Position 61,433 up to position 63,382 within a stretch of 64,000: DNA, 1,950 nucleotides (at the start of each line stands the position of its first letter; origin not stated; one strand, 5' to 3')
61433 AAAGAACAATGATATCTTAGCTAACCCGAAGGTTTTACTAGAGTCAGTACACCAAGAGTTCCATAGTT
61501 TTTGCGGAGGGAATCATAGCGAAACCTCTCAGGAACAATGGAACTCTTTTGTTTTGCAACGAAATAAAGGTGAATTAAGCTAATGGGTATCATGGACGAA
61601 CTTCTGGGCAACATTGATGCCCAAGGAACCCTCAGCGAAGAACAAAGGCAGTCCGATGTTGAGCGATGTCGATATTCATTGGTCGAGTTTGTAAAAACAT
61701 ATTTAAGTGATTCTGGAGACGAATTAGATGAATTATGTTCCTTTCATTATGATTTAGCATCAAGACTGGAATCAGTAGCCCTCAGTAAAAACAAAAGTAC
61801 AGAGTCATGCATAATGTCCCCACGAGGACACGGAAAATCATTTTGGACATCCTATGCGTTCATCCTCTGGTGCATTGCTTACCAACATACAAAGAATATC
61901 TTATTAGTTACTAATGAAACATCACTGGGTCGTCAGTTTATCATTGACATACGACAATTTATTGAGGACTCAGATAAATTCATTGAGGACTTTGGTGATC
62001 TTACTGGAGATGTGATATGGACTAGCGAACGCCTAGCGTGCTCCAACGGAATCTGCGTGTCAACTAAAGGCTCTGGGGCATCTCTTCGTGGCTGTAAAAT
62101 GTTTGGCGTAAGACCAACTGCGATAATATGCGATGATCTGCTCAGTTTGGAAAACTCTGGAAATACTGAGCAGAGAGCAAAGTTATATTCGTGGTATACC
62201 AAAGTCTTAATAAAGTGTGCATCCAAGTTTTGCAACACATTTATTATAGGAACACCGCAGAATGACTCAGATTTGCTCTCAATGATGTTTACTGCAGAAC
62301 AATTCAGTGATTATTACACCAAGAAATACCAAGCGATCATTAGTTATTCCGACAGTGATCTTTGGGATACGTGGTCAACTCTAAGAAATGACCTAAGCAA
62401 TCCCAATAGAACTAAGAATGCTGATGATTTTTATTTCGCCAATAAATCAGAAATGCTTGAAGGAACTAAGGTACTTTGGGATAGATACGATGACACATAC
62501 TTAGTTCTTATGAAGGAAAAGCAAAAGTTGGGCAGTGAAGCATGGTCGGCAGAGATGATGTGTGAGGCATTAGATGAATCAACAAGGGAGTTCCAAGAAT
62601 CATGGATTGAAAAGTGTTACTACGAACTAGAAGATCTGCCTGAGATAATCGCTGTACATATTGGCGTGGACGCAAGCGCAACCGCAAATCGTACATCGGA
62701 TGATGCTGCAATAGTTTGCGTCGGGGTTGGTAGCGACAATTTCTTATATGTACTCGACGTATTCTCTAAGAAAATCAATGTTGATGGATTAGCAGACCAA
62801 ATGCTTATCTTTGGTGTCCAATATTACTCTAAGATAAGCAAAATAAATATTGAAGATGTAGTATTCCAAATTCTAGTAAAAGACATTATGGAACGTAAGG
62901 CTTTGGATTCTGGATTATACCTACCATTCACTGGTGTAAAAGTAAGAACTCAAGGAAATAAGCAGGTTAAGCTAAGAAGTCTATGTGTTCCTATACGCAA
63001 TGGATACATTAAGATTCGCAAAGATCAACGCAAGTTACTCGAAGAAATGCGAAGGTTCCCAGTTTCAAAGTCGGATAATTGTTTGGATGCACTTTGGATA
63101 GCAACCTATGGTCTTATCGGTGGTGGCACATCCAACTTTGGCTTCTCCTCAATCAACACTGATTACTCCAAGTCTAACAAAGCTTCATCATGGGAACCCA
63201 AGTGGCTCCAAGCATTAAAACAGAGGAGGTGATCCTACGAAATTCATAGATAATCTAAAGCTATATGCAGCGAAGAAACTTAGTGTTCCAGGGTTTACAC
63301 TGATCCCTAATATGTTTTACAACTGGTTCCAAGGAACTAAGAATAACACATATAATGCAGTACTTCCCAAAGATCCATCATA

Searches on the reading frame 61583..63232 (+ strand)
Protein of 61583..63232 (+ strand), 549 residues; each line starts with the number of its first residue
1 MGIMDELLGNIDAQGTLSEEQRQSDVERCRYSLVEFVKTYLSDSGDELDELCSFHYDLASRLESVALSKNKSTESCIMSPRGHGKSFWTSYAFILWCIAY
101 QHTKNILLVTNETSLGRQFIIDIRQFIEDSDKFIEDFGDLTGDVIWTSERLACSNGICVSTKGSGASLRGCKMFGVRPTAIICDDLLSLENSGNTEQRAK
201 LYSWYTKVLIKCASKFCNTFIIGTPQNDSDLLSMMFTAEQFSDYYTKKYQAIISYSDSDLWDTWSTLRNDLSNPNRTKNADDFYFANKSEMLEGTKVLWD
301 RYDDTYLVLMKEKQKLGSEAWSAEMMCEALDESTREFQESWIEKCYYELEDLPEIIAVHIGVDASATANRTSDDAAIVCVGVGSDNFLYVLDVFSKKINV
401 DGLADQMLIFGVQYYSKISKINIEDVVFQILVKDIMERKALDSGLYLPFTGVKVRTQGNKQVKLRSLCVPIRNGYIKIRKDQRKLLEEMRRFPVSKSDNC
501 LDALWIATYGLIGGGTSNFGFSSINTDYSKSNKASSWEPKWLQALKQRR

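Call 10: search_protein_families(library=pfam, proteins=[window:61583-63232:+])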
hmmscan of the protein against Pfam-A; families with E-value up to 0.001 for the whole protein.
window:61583-63232:+ (549 aa): 2 families
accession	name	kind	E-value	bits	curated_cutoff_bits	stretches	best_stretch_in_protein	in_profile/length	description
PF03237.21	Terminase_6N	-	3.1e-05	24.2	22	1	76-254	1-166/215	Terminase large subunit, T4likevirus-type, N-terminal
PF04851.21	ResIII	-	0.00072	19.9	22.5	0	68-136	19-86/164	Type III restriction enzyme, res subunit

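Call 11: search_dna_similar(query=window:61583-63232:+, collection=phages, mode=protein, max_rows=25)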
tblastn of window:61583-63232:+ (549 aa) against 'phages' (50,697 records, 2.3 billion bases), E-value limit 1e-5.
Records with a match: 276; places in all: 277; records where one place covers at least 80% of the query: 134.
Best place of each record, by identity: <60% 276.
By first word of the organism name: Ralstonia 98; Pseudomonas 74; Bacteroides 19; Bacteriophage 17; Paenibacillus 13; Bacillus 12; Leptospira 5; Clostridium 4; Burkholderia 4; Rhodobacter 3; and 20 more.
By host as written in the record: Ralstonia solanacearum 70; - 33; Pseudomonas aeruginosa 31; Pseudomonas aeruginosa PA14 17; Paenibacillus larvae 11; Ralstonia solanacearum Race 3, Biovar 1 6; Helicobacter pullorum 3; Bacillus alcalophilus CGMCC 1.3604 3; and 87 more.
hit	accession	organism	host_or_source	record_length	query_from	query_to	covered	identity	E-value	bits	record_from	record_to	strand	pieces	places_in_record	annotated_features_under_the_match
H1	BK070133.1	Bacteriophage sp.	Helicobacter pullorum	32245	5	504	91%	29.1%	3e-41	165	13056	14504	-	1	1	hypothetical protein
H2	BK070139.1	Bacteriophage sp.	Helicobacter pullorum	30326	5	504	91%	28.9%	3e-41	165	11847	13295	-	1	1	Phage protein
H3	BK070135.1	Bacteriophage sp.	Helicobacter pullorum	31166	5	504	91%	28.7%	1e-40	163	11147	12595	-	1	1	Phage protein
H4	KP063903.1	Bacillus phage BalMu-1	Bacillus alcalophilus CGMCC 1.3604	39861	53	507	83%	30.4%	7e-58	214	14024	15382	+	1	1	hypothetical protein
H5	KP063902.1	Bacillus phage BalMu-1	Bacillus alcalophilus CGMCC 1.3604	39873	53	507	83%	30.4%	7e-58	214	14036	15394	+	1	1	hypothetical protein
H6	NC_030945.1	Bacillus phage BalMu-1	Bacillus alcalophilus CGMCC 1.3604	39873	53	507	83%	30.4%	7e-58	214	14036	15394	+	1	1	terminase large subunit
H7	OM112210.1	Bacillus phage PK2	Bacillus sp. (in: Bacteria)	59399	41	508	85%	29.3%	8e-45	176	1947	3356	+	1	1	terminase large subunit protein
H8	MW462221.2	Campylobacter phage CAM-P21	Campylobacter coli CAN 10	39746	4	504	91%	27.4%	2e-38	157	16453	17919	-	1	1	hypothetical protein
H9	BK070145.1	Bacteriophage sp.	Helicobacter enhydrae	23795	1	548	100%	25.0%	1e-22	108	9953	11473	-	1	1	hypothetical protein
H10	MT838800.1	Bacteriophage sp.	human fecal samples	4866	65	504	80%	30.8%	4e-52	197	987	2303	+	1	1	record has no annotation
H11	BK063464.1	Mushuvirus mushu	Oscillospiraceae sp. ER4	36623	58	508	82%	30.0%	4e-59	218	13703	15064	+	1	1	terminase large subunit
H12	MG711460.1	Faecalibacterium phage FP_Mushu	Faecalibacterium prausnitzii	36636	58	508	82%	29.8%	2e-58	216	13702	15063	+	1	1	terminase large subunit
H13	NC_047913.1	Faecalibacterium phage FP_Mushu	Faecalibacterium prausnitzii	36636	58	508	82%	29.8%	2e-58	216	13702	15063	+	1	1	terminase large subunit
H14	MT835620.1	Bacteriophage sp.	human fecal samples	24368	58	508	82%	29.8%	2e-58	216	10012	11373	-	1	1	record has no annotation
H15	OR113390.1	Clostridium phage vB_CtyS-FA70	Clostridium sp.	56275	5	493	89%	27.5%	2e-44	174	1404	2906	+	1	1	hypothetical protein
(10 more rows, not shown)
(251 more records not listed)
